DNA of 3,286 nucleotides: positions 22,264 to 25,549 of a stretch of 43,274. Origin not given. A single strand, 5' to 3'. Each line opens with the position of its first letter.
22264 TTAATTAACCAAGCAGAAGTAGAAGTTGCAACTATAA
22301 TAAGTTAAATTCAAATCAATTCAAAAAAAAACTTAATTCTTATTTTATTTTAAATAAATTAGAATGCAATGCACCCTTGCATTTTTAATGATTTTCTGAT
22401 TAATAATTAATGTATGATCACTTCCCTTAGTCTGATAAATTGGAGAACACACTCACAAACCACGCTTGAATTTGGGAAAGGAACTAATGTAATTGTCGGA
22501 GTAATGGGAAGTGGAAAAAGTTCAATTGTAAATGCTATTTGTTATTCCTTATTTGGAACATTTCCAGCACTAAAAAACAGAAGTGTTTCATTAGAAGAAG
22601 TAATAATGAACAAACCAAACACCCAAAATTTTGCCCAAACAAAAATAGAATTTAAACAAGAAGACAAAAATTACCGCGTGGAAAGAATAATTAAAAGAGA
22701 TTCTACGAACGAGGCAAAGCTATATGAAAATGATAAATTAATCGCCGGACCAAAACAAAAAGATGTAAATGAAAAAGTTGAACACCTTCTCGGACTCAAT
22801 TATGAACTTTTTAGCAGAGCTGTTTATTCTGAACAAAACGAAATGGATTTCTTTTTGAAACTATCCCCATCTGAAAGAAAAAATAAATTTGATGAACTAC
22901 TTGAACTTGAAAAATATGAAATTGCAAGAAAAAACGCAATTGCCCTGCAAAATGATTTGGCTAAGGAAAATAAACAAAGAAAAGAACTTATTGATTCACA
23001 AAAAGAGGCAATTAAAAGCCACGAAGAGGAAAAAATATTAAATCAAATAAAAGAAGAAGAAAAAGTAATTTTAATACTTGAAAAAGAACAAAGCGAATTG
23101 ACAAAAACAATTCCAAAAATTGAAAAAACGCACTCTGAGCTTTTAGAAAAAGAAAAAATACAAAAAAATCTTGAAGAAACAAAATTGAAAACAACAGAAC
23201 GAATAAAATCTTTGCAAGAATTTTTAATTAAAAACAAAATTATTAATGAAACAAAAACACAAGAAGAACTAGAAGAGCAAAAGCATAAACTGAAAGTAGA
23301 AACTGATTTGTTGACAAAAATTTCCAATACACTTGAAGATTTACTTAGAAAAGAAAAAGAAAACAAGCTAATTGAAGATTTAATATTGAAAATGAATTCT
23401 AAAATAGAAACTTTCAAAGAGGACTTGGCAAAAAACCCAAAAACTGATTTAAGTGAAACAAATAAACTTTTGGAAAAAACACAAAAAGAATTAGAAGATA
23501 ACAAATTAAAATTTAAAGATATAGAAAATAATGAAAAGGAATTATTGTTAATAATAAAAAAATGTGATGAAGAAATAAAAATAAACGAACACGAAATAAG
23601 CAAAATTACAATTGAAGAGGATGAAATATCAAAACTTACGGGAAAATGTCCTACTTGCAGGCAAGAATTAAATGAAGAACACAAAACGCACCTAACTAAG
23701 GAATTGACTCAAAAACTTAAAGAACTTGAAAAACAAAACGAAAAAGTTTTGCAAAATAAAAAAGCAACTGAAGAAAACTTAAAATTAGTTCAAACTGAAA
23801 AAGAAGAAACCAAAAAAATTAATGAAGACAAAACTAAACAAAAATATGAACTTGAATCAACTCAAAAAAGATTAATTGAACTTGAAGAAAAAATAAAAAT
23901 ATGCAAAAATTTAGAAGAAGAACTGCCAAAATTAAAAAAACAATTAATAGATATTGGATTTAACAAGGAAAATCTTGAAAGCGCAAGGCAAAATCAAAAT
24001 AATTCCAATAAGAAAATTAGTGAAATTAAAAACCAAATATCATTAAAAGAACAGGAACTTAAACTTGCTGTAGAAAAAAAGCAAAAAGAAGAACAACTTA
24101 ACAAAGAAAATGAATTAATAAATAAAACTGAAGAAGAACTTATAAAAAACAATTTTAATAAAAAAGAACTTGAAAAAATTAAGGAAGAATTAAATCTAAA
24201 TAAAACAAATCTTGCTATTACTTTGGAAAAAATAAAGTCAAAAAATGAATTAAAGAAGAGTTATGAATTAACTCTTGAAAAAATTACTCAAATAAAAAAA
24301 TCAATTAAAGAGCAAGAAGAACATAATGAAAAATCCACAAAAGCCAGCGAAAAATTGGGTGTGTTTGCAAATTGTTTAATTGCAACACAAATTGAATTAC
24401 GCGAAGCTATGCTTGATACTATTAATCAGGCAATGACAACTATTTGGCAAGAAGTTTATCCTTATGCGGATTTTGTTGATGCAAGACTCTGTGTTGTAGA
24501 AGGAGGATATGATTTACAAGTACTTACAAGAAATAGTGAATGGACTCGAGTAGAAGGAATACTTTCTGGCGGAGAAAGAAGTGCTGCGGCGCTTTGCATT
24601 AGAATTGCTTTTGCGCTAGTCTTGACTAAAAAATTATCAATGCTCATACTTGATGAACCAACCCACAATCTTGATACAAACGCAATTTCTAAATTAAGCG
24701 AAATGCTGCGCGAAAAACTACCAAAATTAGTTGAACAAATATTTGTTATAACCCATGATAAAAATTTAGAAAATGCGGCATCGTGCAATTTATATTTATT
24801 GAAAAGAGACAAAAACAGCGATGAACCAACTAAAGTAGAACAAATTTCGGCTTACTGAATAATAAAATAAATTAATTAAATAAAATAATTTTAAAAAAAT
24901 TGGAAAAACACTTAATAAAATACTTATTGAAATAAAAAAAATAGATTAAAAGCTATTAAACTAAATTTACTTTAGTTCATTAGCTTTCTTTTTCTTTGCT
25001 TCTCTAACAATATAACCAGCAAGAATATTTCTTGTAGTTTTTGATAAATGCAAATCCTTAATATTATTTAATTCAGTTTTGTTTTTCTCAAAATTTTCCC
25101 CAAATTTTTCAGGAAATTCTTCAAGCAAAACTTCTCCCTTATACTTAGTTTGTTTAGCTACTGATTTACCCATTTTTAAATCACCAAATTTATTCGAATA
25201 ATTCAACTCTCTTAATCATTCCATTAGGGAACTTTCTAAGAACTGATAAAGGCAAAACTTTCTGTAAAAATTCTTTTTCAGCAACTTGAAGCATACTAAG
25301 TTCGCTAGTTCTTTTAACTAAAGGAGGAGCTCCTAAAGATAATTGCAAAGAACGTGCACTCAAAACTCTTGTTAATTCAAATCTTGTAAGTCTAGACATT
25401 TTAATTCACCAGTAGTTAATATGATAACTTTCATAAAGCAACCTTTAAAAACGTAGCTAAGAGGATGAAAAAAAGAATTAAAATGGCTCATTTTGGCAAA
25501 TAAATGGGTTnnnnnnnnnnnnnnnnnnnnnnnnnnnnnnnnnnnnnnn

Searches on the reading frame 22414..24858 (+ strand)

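Call 12: search_protein_families(library=pfam, proteins=[window:22414-24858:+], max_evalue=0.001)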
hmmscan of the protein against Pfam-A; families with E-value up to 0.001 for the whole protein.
window:22414-24858:+ (814 aa): 7 families
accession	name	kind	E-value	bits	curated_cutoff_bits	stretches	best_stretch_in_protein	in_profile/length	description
PF13476.12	AAA_23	-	3.6e-23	83.7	27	1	4-206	1-199/201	AAA domain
PF02463.25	SMC_N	-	3.2e-12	46.8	40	1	2-104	2-114/220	RecF/RecN/SMC N terminal domain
PF13555.12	AAA_29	-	9.4e-08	32.1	27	1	3-48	2-48/61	P-loop containing region of AAA domain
PF13558.12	SbcC_Walker_B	-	1.1e-05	26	27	1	707-766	23-89/90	SbcC/RAD50-like, Walker B motif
PF13175.12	AAA_15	-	2.1e-05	24.7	32.1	1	1-373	1-292/374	AAA ATPase domain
PF13166.12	AAA_13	-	0.00026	20.2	36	1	489-790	290-578/713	AAA domain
PF13304.12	AAA_21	-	0.00027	21.5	27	1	730-784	247-301/304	AAA domain, putative AbiEii toxin, Type IV TA system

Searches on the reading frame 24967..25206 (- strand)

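Call 12: search_protein_families(library=pfam, proteins=[window:24967-25206:-], max_evalue=0.001)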
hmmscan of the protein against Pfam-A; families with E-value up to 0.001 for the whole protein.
window:24967-25206:- (79 aa): 1 family
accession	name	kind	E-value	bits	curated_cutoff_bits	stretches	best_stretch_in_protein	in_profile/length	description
PF00833.23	Ribosomal_S17e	-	4.1e-06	27.2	22.8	1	12-72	1-60/122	Ribosomal S17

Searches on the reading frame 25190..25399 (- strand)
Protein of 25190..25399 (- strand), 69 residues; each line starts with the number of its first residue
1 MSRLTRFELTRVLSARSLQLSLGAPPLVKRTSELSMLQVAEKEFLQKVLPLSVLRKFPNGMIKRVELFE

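Call 12: search_protein_families(library=pfam, proteins=[window:25190-25399:-], max_evalue=0.001)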
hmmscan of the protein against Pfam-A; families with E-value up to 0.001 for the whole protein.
window:25190-25399:- (69 aa): 1 family
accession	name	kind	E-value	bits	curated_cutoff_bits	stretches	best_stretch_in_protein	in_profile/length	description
PF01192.27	RNA_pol_Rpb6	-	2.5e-06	27.8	26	1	4-50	7-52/53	RNA polymerase Rpb6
